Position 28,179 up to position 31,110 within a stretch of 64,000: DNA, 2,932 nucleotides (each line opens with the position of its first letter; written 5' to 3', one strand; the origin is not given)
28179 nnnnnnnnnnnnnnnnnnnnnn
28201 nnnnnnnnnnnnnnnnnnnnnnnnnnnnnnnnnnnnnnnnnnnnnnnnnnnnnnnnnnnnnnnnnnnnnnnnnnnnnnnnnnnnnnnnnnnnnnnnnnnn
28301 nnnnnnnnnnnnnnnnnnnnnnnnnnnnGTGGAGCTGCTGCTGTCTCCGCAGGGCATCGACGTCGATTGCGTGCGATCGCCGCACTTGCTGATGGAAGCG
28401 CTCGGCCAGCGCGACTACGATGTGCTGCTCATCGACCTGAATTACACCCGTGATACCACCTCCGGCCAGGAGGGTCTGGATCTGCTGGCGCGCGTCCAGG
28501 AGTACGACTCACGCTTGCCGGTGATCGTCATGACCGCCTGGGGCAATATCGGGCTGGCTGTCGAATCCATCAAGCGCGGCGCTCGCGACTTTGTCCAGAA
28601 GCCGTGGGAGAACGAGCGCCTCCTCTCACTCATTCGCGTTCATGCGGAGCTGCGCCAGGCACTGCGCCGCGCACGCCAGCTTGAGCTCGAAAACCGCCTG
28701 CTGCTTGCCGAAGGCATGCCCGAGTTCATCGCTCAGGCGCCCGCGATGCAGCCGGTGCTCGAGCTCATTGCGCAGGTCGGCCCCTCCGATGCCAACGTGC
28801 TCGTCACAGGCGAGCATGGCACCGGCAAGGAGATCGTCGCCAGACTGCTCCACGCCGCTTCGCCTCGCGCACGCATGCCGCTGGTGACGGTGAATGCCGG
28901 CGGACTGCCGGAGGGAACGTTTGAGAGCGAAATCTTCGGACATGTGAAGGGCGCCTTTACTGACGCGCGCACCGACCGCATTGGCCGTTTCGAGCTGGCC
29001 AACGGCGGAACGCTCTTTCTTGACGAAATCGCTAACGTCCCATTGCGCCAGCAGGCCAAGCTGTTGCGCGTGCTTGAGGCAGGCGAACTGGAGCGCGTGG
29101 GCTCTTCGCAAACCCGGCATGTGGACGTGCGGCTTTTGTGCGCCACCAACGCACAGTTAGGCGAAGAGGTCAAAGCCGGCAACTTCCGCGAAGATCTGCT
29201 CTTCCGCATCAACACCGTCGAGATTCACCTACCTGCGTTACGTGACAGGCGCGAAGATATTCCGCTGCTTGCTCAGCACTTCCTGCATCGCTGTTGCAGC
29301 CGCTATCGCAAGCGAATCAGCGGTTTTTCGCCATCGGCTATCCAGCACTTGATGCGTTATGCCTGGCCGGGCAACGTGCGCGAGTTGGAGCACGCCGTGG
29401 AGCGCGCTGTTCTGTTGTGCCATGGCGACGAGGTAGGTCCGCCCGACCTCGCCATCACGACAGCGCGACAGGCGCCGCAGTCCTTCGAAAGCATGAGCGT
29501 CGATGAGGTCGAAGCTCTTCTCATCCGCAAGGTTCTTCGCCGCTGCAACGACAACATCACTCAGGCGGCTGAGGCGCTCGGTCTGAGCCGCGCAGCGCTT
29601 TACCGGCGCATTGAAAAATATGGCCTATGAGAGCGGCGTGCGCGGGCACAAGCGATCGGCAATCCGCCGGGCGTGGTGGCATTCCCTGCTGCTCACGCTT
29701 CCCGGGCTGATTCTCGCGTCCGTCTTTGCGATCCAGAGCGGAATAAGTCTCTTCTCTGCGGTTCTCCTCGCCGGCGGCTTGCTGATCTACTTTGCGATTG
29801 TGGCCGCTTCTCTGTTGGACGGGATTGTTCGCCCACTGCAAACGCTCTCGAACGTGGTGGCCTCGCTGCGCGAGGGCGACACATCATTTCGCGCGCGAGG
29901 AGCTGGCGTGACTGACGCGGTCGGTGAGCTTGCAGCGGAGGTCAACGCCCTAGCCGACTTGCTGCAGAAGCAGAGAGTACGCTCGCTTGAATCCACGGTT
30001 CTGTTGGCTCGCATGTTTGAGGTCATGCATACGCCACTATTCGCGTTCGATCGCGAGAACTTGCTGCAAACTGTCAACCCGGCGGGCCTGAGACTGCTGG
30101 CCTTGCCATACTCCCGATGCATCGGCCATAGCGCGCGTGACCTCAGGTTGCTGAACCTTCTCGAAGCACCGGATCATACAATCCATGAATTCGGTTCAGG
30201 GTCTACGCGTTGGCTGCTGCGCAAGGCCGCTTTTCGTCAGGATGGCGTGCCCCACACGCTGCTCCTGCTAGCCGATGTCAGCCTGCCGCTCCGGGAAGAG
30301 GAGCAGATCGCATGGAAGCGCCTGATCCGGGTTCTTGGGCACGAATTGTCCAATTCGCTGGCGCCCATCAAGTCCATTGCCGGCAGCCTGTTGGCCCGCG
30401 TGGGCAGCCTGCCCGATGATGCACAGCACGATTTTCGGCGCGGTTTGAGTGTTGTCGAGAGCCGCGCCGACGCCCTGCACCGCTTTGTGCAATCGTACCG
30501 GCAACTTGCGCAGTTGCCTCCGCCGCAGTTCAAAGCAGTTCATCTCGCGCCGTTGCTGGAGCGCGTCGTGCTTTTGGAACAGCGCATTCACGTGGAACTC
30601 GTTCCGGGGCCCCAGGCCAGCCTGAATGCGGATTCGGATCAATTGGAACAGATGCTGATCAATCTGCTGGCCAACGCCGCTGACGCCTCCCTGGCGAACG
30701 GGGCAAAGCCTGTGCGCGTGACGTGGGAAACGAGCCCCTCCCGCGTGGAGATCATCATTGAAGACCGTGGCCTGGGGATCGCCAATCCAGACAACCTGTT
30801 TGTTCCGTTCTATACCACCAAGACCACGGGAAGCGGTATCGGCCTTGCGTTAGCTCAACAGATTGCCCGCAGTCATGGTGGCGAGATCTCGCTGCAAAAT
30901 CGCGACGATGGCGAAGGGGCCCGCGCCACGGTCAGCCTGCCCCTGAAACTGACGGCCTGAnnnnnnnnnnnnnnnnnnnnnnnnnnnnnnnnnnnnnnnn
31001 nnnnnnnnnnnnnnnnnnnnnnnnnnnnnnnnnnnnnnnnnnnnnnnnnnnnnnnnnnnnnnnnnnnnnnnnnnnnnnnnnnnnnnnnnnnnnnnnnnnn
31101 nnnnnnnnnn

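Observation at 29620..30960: Kinase lacks a periplasmic sensor: possible Bce-like transporter-dependent signalling wired to sigma54 in a diderm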

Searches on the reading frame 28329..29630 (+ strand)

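Call 3: search_protein_families(library=pfam, proteins=[window:28329-29630:+], max_evalue=0.01)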
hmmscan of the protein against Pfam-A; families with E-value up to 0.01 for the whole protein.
window:28329-29630:+ (433 aa): 11 families
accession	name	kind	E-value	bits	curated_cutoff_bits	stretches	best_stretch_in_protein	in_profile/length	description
PF00158.32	Sigma54_activat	-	4.4e-63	212.4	20.2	1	134-300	2-168/168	Sigma-54 interaction domain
PF25601.1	AAA_lid_14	-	5.4e-28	97.1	27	1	305-385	1-81/87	AAA+ ATPase lid domain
PF14532.12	Sigma54_activ_2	-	8.1e-21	75.1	25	1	135-304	2-138/138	Sigma-54 interaction domain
PF00072.30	Response_reg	-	5.1e-15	56.1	30.2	1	3-102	16-110/111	Response regulator receiver domain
PF02954.25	HTH_8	-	1e-10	41.6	22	1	391-431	2-42/42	Bacterial regulatory protein, Fis family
PF07728.20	AAA_5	-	1.6e-06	28.6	22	1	156-274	1-122/139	AAA domain (dynein-related subfamily)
PF00004.35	AAA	-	0.00024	22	21.2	1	157-275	1-110/131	ATPase family associated with various cellular activities (AAA)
PF01078.27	Mg_chelatase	-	0.00053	19.9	20.3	0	217-275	98-158/207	Magnesium chelatase, subunit ChlI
PF13556.12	HTH_30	-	0.001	19.2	27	1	405-430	10-35/59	PucR C-terminal helix-turn-helix domain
PF18024.7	HTH_50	-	0.0015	18.7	27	1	391-433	8-49/50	Helix-turn-helix domain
PF13518.12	HTH_28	-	0.0031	18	25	1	399-431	6-36/52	Helix-turn-helix domain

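Call 4: search_protein_families(library=ncbifam, proteins=[window:28329-29630:+], max_evalue=0.01)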
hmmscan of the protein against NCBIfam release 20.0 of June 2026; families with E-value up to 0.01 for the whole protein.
window:28329-29630:+ (433 aa): 77 families (the best 25 are shown)
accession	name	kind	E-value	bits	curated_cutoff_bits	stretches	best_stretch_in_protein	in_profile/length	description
TIGR01818.1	ntrC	equivalog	2.8e-108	362.7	558.6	1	4-383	17-386/463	nitrogen regulation protein NR(I)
NF008469.0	PRK11361.1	equivalog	5.3e-108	361.7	714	1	4-432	23-455/461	acetoacetate metabolism transcriptional regulator AtoC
TIGR02915.1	PEP_resp_reg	equivalog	2.1e-106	356.5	502.6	1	27-433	38-444/445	PEP-CTERM-box response regulator transcription factor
NF007689.0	PRK10365.1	equivalog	4.3e-106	355.3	760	1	4-428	24-439/441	sigma-54-dependent response regulator transcription factor ZraR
NF041946.1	LuxO_transreg_Vib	equivalog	4.2e-100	335.7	800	1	5-370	16-372/463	quorum-sensing sigma-54 dependent transcriptional regulator LuxO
TIGR01817.1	nifA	equivalog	1.2e-97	328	528.85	1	107-388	175-452/534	nif-specific transcriptional activator NifA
NF003451.0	PRK05022.1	equivalog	3.1e-94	316.5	476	1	122-432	178-509/512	nitric oxide reductase transcriptional regulator NorR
NF049963.1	RespRegFlgRCampy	domain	1.5e-93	314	750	1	30-433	45-429/429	fla regulon two-component system response regulator FlgR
NF050807.1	TransRegFlbDCaul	equivalog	1e-92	311.4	750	1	51-431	59-438/454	sigma-54-dependent transcriptional regulator FlbD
NF051870.1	NAssimRespRegNtrX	equivalog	1.1e-92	311.3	600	1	8-432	24-451/452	nitrogen assimilation response regulator NtrX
NF041552.1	TF_PrdR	equivalog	2.2e-89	300.4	795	1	104-432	240-577/577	sigma-54 dependent transcriptional regulator PrdR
NF008176.1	PRK10923.1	equivalog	1.2e-88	297.7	620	1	4-415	22-426/469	nitrogen regulation protein NR(I)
NF038308.1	RNA_repair_RtcR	equivalog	2.6e-88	297.2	650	1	73-403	122-483/530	RNA repair transcriptional activator RtcR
NF011695.0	PRK15115.1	equivalog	2.7e-86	290.1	763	1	5-431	26-436/445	two-component system response regulator GlrR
TIGR02974.1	phageshock_pspF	equivalog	1.1e-83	281.2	443.55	1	134-365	2-234/336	phage shock protein operon transcriptional activator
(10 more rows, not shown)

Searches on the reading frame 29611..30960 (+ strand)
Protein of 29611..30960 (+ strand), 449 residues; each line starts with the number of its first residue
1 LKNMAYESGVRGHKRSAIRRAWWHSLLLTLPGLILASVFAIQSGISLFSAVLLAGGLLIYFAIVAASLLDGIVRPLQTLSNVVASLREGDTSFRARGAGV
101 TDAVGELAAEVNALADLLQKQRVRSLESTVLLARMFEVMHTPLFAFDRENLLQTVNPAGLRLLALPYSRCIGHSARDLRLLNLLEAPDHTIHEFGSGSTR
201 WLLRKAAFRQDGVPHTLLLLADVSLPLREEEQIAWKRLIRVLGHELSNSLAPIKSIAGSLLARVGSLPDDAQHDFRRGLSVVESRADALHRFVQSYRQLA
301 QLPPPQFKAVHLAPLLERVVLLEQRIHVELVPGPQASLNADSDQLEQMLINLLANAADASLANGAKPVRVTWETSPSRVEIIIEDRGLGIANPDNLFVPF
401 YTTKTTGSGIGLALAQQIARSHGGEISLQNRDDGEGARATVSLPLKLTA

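Call 3: search_protein_families(library=pfam, proteins=[window:29611-30960:+], max_evalue=0.01)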
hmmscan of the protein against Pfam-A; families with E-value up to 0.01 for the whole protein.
window:29611-30960:+ (449 aa): 4 families
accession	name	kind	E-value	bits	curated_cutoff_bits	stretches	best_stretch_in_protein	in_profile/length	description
PF02518.31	HATPase_c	-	3.9e-20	72.8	26.4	1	341-446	2-110/111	Histidine kinase-, DNA gyrase B-, and HSP90-like ATPase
PF13581.12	HATPase_c_2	-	9.6e-05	22.8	27.4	1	352-422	39-112/127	Histidine kinase-like ATPase domain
PF00672.30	HAMP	-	0.0015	19.2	25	1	72-119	6-52/53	HAMP domain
PF13188.13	PAS_8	-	0.0044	17.3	21.8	0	132-183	3-52/65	PAS domain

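Call 4: search_protein_families(library=ncbifam, proteins=[window:29611-30960:+], max_evalue=0.01)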
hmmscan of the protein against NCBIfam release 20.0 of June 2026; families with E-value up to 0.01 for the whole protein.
window:29611-30960:+ (449 aa): 72 families (the best 25 are shown)
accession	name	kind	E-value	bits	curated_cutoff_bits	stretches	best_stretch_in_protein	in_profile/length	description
NF008468.0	PRK11360.1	equivalog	8.9e-34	116.8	646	1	240-446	401-609/616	two-component system sensor histidine kinase AtoS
NF007688.0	PRK10364.1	equivalog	8.5e-26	90.7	479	1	228-447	233-453/460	two-component system sensor histidine kinase ZraS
NF046044.1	PnpS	equivalog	4.5e-23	81.9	400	1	75-444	1-390/390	two-component system histidine kinase PnpS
NF033092.0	HK_WalK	equivalog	1.2e-21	77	725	1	48-445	180-594/594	cell wall metabolism sensor histidine kinase WalK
TIGR02916.1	PEP_his_kin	equivalog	2.2e-20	72.8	300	1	283-444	518-679/679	XrtA/PEP-CTERM system histidine kinase PrsK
NF008312.0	PRK11100.1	equivalog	1.6e-19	70.1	356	1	237-446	258-475/477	two-component system sensor histidine kinase CreC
NF040691.1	MtrAB_MtrB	equivalog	2.6e-17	63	450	2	331-445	374-492/507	MtrAB system histidine kinase MtrB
NF040750.1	tetrathio_HK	equivalog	4.8e-17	61.6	750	1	243-437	346-547/555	tetrathionate respiration histidine kinase TtrS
NF052574.1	HisKinEspCMyxo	equivalog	5.7e-17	61.1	1200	1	341-444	527-636/785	serine histidine kinase EspC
NF010411.0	PRK13837.1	equivalog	2.7e-15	55.4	647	1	334-446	550-676/828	two-component system VirA-like sensor kinase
NF008293.1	PRK11073.1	equivalog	3.7e-15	56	240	1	230-431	125-335/349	nitrogen regulation protein NR(II)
NF041777.1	sens_FixL_Rhizob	equivalog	3.7e-15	55.6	850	1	337-445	371-481/485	sensor protein FixL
NF047794.1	HisKinPtgB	equivalog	3e-14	52.2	1000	1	323-428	533-639/656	two-component system sensor histidine kinase PgtB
TIGR02966.1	phoR_proteo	equivalog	3.1e-14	52.7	334.2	1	134-438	10-328/333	phosphate regulon sensor histidine kinase PhoR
NF012163.2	BaeS_SmeS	equivalog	4.7e-14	52.2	500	1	324-441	332-454/457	sensor histidine kinase efflux regulator BaeS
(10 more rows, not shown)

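Call 27: find_homologous_proteins(query=window:29620-30960:+, max_evalue=1e-20)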
Query window:29620-30960:+ (446 aa): 7980 proteins with E <= 1e-20 among 8000 candidates; the best 120 are listed.
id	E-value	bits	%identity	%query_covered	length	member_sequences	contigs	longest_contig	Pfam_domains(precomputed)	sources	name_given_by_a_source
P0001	2.9e-281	950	99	100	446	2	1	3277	PF13581.13,PF02518.32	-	-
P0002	1.5e-232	790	83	100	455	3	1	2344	PF00672.31,PF02518.32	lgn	-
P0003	3.2e-226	769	82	99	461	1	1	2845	PF02518.32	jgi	jgi:nitrogen fixation/metabolism regulation signal transduction histidine kinase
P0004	3.3e-222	756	80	99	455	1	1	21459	PF02518.32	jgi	jgi:nitrogen fixation/metabolism regulation signal transduction histidine kinase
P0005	7.9e-220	748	80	99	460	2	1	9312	PF13581.13,PF02518.32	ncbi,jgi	ncbi:MAG: ATP-binding protein [Terracidiphilus sp.]|jgi:nitrogen fixation/metabolism regulation sign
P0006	6.0e-219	745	78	100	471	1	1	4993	PF02518.32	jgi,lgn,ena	-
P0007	1.1e-217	741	78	99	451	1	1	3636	PF13581.13,PF02518.32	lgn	-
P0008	1.9e-216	737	78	99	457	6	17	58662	PF02518.32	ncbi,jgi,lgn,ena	ncbi:MAG: ATP-binding protein [Terracidiphilus sp.]|jgi:nitrogen fixation/metabolism regulation sign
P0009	2.9e-216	736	78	99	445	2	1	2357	PF02518.32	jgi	jgi:nitrogen fixation/metabolism regulation signal transduction histidine kinase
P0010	7.1e-216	735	78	99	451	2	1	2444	PF02518.32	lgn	-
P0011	1.8e-215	734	78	100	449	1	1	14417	PF02518.32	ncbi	-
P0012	4.6e-215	732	78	99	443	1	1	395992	PF13581.13,PF02518.32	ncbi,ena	-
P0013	7.9e-215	732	78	99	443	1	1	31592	PF13581.13,PF02518.32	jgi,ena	jgi:two-component system, NtrC family, nitrogen regulation sensor histidine kinase NtrY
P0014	1.3e-214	731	77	99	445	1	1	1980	PF00672.31,PF02518.32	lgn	-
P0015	1.3e-214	731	78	99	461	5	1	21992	PF13581.13,PF02518.32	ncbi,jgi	ncbi:MAG: ATP-binding protein [Terracidiphilus sp.]|jgi:nitrogen fixation/metabolism regulation sign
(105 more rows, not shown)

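Call 28: search_solved_structures(query=window:29620-30960:+, max_evalue=0.001)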
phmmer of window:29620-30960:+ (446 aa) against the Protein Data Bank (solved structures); distinct sequences matched with E-value up to 0.001: 43.
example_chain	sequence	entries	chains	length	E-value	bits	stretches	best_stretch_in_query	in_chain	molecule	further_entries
9jfj_A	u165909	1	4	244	5.1e-20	75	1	225-445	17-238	Sensor histidine kinase ZraS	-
3a0r_A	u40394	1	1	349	3.5e-15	59.1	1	212-431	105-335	Sensor protein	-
9p6i_A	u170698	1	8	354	3.2e-14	55.9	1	118-443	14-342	histidine kinase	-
8a7f_A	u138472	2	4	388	2.3e-13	53.1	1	235-437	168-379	Putative Sensory box protein,Sensor protein FixL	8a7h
8a3u_A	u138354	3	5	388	2.3e-13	53.1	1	235-437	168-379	Putative Sensory box protein,Sensor protein FixL | Putative Sensory box protein,Putative Sensory box protein,Sensor protein FixL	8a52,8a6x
4gcz_A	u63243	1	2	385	2.4e-13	53.1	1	235-437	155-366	Blue-light photoreceptor, Sensor protein fixL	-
3a0t_A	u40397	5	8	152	3.7e-13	52.4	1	333-431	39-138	Sensor protein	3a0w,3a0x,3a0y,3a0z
9rcc_A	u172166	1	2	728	1.5e-10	43.9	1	231-430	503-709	Bacteriophytochrome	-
9eut_A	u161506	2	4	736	1.5e-10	43.8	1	231-430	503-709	Bacteriophytochrome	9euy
8u4x_A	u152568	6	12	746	3.8e-10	42.5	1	222-441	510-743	histidine kinase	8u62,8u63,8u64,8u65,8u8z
4i5s_A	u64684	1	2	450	4.7e-10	42.2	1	329-442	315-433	Putative histidine kinase CovS; VicK-like protein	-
2c2a_A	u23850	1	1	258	7.1e-10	41.6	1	236-441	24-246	SENSOR HISTIDINE KINASE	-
3dge_A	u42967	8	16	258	7.1e-10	41.6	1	236-441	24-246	Sensor protein | Histidine kinase | Sensor histidine kinase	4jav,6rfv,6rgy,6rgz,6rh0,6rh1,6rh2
5uht_A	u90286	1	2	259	7.1e-10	41.6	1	236-441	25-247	Sensor histidine kinase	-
6azr_A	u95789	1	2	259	1.2e-09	40.8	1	238-441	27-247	Sensor histidine kinase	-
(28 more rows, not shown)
